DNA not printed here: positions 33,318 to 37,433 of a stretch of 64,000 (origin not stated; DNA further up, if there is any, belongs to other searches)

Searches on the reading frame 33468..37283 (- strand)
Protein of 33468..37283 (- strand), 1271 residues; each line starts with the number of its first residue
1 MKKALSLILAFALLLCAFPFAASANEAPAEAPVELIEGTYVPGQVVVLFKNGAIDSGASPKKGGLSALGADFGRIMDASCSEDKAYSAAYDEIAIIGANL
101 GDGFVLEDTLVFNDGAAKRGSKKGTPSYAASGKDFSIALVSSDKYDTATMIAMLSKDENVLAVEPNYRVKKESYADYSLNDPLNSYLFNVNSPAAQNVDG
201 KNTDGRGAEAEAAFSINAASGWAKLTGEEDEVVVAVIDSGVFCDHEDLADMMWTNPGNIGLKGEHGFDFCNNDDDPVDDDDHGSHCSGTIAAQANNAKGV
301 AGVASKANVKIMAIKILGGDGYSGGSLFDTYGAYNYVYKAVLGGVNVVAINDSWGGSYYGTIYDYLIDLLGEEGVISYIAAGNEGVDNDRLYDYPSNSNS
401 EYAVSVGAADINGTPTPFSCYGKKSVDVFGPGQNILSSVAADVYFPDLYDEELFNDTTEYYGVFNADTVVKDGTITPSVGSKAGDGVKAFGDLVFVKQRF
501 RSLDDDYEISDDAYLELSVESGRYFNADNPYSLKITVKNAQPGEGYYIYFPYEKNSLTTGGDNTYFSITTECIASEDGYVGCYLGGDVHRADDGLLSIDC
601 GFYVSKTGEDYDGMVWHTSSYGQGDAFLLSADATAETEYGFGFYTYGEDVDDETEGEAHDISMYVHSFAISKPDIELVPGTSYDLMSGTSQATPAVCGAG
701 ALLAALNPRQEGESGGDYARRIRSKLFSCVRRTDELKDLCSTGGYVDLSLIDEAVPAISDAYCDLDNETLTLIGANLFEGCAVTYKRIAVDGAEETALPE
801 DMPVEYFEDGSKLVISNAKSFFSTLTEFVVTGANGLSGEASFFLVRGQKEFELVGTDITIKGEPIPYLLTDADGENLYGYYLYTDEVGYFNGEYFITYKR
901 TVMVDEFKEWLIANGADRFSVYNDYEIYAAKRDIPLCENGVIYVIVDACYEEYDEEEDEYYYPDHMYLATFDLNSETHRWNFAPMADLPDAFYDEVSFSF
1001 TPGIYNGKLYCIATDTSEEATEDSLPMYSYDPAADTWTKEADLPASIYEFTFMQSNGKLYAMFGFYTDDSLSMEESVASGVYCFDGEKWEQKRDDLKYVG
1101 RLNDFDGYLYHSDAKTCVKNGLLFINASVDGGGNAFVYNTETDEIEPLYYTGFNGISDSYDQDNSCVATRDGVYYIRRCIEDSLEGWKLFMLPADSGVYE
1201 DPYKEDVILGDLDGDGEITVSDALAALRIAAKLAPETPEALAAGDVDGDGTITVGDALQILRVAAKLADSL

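Call 4: search_protein_families(library=pfam, proteins=[window:33468-37283:-], max_evalue=0.01)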
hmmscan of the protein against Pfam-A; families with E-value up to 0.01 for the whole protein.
window:33468-37283:- (1271 aa): 5 families
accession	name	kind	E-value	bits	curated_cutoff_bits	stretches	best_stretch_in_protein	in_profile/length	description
PF00082.27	Peptidase_S8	-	2.6e-34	119.3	21.8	2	230-444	2-226/288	Subtilase family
PF00404.24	Dockerin_1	-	6e-07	30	22.9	1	1209-1260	1-52/57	Dockerin type I domain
PF13405.12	EF-hand_6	-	0.00099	19.1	25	0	1245-1262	10-27/30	EF-hand domain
PF00036.39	EF-hand_1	-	0.0016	18.3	25.4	0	1241-1261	6-26/29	EF hand domain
PF22148.1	Fervidolysin_NPro-like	-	0.0018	19.1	21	0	29-55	4-27/81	Fervidolysin N-terminal prodomain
